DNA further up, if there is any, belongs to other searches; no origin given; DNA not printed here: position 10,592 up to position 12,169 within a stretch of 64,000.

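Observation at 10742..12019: LarA-superfamily enzyme with an apparently intact nickel-pincer catalytic constellation leads a uxaB-uxaA operon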

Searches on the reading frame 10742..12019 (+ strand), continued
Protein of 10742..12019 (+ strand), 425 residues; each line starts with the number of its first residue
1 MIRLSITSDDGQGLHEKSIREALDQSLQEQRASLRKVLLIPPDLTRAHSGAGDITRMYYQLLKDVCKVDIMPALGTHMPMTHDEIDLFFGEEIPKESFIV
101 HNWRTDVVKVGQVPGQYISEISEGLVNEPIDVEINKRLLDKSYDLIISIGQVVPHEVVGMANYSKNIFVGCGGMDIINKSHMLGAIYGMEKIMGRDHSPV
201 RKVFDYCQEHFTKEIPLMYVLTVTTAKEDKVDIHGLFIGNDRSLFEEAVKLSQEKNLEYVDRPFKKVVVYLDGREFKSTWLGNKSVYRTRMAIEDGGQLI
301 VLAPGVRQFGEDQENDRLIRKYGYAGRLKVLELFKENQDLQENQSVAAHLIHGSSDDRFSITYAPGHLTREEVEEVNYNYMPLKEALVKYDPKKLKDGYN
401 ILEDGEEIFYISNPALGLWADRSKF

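Call 45: search_protein_families(library=ncbifam, proteins=[L089:7119-8543:+, L089:8555-9991:+, L089:14367-15398:+], max_evalue=1e-20)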
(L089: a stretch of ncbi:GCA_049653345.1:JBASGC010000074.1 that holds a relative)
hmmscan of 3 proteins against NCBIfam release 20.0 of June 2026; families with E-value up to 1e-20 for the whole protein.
L089:7119-8543:+ (474 aa): 4 families
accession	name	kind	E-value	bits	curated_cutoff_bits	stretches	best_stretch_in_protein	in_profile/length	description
TIGR00873.1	gnd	equivalog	1.2e-223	743.1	426.7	1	4-473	1-467/467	decarboxylating NADP(+)-dependent phosphogluconate dehydrogenase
NF006765.0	PRK09287.1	equivalog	5e-223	741.2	413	1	2-473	3-469/476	NADP-dependent phosphogluconate dehydrogenase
NF007161.0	PRK09599.1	subfamily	3e-86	289.4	271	1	4-305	2-286/302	NADP-dependent phosphogluconate dehydrogenase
TIGR00872.1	gnd_rel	equivalog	1.5e-70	237.8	297.2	1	5-296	3-276/299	phosphogluconate dehydrogenase (NAD(+)-dependent, decarboxylating)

L089:8555-9991:+ (478 aa): 5 families
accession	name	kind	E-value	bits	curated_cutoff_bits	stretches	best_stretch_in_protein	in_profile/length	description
TIGR01314.1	gntK_FGGY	equivalog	1.2e-72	245.1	648.55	1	4-464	3-481/505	gluconokinase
TIGR01312.1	XylB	equivalog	3.1e-62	210.7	380.25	1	6-473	3-480/481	xylulokinase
NF011601.0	PRK15027.1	equivalog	1.6e-28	99.4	912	1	6-431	5-432/484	xylulokinase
TIGR01311.1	glycerol_kin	equivalog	3.6e-26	91.5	590.35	1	3-472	3-486/496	glycerol kinase GlpK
NF008187.0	PRK10939.1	equivalog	2.4e-21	75.9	528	0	3-256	6-267/521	autoinducer-2 kinase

L089:14367-15398:+ (343 aa): 2 families
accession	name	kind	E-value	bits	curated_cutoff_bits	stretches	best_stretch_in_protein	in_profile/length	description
TIGR04382.1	myo_inos_iolC_N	equivalog_domain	3.3e-26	92.3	300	1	20-327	13-307/309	5-dehydro-2-deoxygluconokinase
TIGR02152.1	D_ribokin_bact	equivalog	4.5e-25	88.6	299.65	1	5-322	1-293/298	ribokinase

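Call 51: predict_structure(alignment_id=A2)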
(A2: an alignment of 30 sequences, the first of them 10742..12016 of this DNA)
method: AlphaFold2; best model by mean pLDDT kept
length: 425 residues; sequences in the alignment: 30
mean_pLDDT: 89.6   pTM: 0.89
mean pLDDT of the five models: 89.6, 88.0, 87.5, 84.5, 83.2
residues with pLDDT >= 90: 258; 70-90: 150; 50-70: 13; < 50: 4
segments of 3 or more residues with pLDDT < 50: 158-161
pLDDT, mean of each block of 10 residues (from residue 1): 89 93 92 93 88 96 96 74 93 95 89 96 89 94 95 66 77 88 81 75 90 92 85 94 88 89 93 86 87 95 93 89 94 94 90 93 96 95 96 91 94 86 82
secondary structure, 60 per line:
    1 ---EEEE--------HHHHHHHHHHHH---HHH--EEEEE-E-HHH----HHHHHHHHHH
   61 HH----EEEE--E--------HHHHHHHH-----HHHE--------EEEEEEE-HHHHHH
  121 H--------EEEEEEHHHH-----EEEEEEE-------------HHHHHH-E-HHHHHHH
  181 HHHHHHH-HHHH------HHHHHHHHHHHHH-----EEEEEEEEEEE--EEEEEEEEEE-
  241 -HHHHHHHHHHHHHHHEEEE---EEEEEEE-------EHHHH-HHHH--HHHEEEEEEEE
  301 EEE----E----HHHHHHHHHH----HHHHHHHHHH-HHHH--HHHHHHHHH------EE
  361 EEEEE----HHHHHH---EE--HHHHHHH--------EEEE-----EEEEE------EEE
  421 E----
elements in order: E4-7 H16-27 E36-40 H51-62 E67-70 H82-89 E107-113 H115-121 E130-135 H136-139 E145-151 H165-170 H174-187 H189-192 H199-211 E217-227 E230-239 H242-256 E257-260 E264-270 H279-282 H284-287 E293-303 H313-322 H327-336 H338-341 H344-352 E359-365 H370-375 H383-389 E398-401 E407-411 E418-421

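Call 53: find_encoding_contigs(protein=P0030, flank=8000, max_places=1)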
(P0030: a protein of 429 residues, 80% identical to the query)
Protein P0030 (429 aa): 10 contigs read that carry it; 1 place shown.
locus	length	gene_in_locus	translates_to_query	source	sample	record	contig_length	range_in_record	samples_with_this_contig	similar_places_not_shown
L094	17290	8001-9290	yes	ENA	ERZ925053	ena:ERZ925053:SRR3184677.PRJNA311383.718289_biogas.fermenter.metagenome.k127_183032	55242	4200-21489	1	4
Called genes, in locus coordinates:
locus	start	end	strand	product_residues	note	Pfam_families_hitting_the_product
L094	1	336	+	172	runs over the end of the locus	PF00881:Nitroreductase, PF14512:TM1586_NiRdase (faint), PF00881:Nitroreductase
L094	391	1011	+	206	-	PF01464:SLT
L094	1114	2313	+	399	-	PF07221:GlcNAc_2-epim, PF03663:Glyco_hydro_76 (faint)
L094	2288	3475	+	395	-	PF04041:Glyco_hydro_130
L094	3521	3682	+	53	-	-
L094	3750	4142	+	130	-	PF01475:FUR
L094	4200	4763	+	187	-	PF00578:AhpC-TSA, PF08534:Redoxin, PF10417:1-cysPrx_C (weak)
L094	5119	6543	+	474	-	PF03446:NAD_binding_2, PF00393:6PGD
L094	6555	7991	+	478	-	PF00370:FGGY_N, PF02782:FGGY_C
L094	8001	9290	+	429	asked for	PF09861:Lar_N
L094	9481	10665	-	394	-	PF17853:GGDEF_2, PF00165:HTH_AraC (weak), PF12833:HTH_18, PF00165:HTH_AraC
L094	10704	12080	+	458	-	PF01547:SBP_bac_1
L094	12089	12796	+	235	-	PF00528:BPD_transp_1 (weak)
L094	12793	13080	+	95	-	-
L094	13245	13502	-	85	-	-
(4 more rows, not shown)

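Call 54: find_encoding_contigs(protein=P0033, flank=8000, max_places=1)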
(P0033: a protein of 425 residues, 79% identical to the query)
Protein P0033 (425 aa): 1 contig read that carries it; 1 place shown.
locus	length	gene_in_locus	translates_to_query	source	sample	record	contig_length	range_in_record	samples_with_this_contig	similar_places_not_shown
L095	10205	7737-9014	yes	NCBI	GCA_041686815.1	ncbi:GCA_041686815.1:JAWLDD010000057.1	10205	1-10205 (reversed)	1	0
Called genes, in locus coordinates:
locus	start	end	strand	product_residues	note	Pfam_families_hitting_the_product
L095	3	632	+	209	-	?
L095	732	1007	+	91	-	PF01402:RHH_1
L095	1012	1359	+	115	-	PF02452:PemK_toxin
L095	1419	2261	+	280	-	PF02588:YitT_membrane, PF10035:DUF2179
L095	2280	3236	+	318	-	PF25231:DUF7847 (weak)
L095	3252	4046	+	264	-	PF01261:AP_endonuc_2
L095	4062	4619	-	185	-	-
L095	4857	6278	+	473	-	PF03446:NAD_binding_2, PF00393:6PGD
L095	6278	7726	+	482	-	PF00370:FGGY_N, PF02782:FGGY_C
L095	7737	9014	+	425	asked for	PF09861:Lar_N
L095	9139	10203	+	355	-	?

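Call 55: find_encoding_contigs(protein=P0047, flank=8000, max_places=1)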
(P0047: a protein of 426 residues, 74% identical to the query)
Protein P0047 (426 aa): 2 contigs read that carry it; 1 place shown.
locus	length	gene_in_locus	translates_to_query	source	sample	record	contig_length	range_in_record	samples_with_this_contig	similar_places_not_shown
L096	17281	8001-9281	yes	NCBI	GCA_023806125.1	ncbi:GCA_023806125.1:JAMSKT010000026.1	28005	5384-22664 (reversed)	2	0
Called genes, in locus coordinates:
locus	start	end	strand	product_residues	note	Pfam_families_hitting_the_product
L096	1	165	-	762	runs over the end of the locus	PF02743:dCache_1, PF00989:PAS (weak), PF08447:PAS_3 (weak), PF13426:PAS_9, PF00512:HisKA, PF02518:HATPase_c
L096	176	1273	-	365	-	PF13433:Peripla_BP_5, PF13458:Peripla_BP_6, PF01094:ANF_receptor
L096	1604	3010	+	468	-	PF02614:UxaC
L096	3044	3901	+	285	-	PF00106:adh_short, PF13561:adh_short_C2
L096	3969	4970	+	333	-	PF00356:LacI, PF00532:Peripla_BP_1, PF13407:Peripla_BP_4, PF13377:Peripla_BP_3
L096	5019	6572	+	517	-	PF00370:FGGY_N, PF01869:BcrAD_BadFG (weak), PF02782:FGGY_C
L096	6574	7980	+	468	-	PF03446:NAD_binding_2, PF00393:6PGD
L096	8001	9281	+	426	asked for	PF09861:Lar_N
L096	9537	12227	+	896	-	PF01978:TrmB (faint), PF08279:HTH_11 (faint), PF00158:Sigma54_activat, PF00004:AAA (weak), PF07728:AAA_5 (weak), PF00874:PRD, PF03610:EIIA-man (weak), PF00874:PRD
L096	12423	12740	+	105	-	PF02255:PTS_IIA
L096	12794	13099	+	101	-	PF02302:PTS_IIB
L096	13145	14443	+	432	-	PF02378:PTS_EIIC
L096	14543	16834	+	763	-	PF02837:Glyco_hydro_2_N (weak), PF00703:Glyco_hydro_2, PF02836:Glyco_hydro_2_C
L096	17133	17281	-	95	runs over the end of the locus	PF05685:Uma2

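Call 56: fold_search(model_id=the predicted structure, library=pdb)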
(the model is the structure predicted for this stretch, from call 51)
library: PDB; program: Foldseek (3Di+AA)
matches with E <= 10: 886; with E <= 0.001: 18
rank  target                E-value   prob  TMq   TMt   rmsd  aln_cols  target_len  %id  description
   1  4nar                  2.8e-30  1.00  0.82  0.83   3.4       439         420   25  Crystal Structure of the Q9WYS3 protein from Thermotoga maritima. Northeast Structural Genomics Consortium Target VR152 (released 2013-11-06)
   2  6c1w_A                1.1e-17  1.00  0.69  0.68   8.5       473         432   16  A tethered niacin-derived pincer complex with a nickel-carbon or sulfite-carbon bond in lactate racemase (released 2018-03-14)
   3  2yjg_A                1.4e-17  1.00  0.66  0.67   7.9       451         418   18  Structure of the lactate racemase apoprotein from Thermoanaerobacterium thermosaccharolyticum (released 2012-05-30)
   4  8ezf                  2.1e-17  1.00  0.70  0.71   8.3       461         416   17  A tethered niacin-derived pincer complex with a nickel-carbon or sulfite-carbon bond in lactate racemase R98A/R100A vari (released 2023-01-25)
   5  8ezh                  2.5e-17  1.00  0.68  0.69   8.6       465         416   16  A tethered niacin-derived pincer complex with a nickel-carbon bond in lactate racemase R98A/R100A variant modeled with s (released 2023-01-25)
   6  7s91                  2.6e-17  1.00  0.51  0.54   8.3       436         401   16  Structure of the malate racemase mar2 apoprotein from Thermoanaerobacterium thermosaccharolyticum at 2.25 angstroms reso (released 2021-10-13)
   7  5huq_A                3.3e-17  1.00  0.67  0.66   8.9       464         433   16  A tethered niacin-derived pincer complex with a nickel-carbon bond in lactate racemase (released 2016-02-10)
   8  2yjg_B                6.5e-17  1.00  0.67  0.68   5.6       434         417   18  Structure of the lactate racemase apoprotein from Thermoanaerobacterium thermosaccharolyticum (released 2012-05-30)
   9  5huq_B                9.3e-17  1.00  0.68  0.67   8.4       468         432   16  A tethered niacin-derived pincer complex with a nickel-carbon bond in lactate racemase (released 2016-02-10)
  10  9eid                  2.2e-16  1.00  0.71  0.71   5.9       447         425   15  A broad-substrate spectrum lactate racemase A from Isosphaera pallida in complex with D-2-Hydroxybutyrate (released 2025-01-29)
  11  9eia_B                4.5e-16  1.00  0.72  0.72   5.5       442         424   15  A broad-substrate spectrum lactate racemase A from Isosphaera pallida in complex with copurified D-lactate (released 2025-01-29)
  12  6d6z                  4.8e-16  1.00  0.50  0.53  10.3       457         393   16  Structure of the malate racemase apoprotein from Thermoanaerobacterium thermosaccharolyticum (released 2019-04-24)
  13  9eia_A                6.5e-16  1.00  0.71  0.71   5.8       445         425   15  A broad-substrate spectrum lactate racemase A from Isosphaera pallida in complex with copurified D-lactate (released 2025-01-29)
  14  9q3k_A                1.8e-14  1.00  0.61  0.55   7.3       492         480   14  Structure of LarA-like nickel-pincer nucleotide cofactor-utilizing enzyme with a single catalytic histidine residue fr (released 2025-09-24)
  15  9q3j_G                3.1e-14  1.00  0.56  0.53   7.9       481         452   14  Structures of LarA-like nickel-pincer nucleotide cofactor-utilizing enzyme with a single catalytic histidine residue f (released 2025-09-17)
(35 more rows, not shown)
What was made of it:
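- On LarA superfamily (NPN-dependent 2-hydroxyacid racemases/epimerases): The AF2 model (pLDDT 89.6) has its top 18 PDB matches all among LarA-family structures, with TM-scores of 0.50-0.82 (calls 51, 56).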

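Call 60: search_protein_families(library=ncbifam, proteins=[P0047, P0018, P0036], max_evalue=1e-30)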
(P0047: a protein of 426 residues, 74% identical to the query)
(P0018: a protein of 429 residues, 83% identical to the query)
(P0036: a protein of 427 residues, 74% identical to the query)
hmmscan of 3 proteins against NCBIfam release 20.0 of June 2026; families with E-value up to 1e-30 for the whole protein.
P0047 (426 aa): 1 family
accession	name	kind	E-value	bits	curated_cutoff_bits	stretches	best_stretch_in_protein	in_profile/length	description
NF052594.1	NPN_18_hexonate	equivalog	5.4e-200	664.3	500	1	13-420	4-410/411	nickel-dependent putative hexonate epimerase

P0018 (429 aa): 1 family
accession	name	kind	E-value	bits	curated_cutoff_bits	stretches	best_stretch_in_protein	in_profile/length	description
NF052594.1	NPN_18_hexonate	equivalog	5.8e-202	670.8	500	1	13-420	4-410/411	nickel-dependent putative hexonate epimerase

P0036 (427 aa): 1 family
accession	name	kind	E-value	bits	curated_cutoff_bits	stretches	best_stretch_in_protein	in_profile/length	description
NF052594.1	NPN_18_hexonate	equivalog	5.9e-203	674.1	500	1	12-420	3-410/411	nickel-dependent putative hexonate epimerase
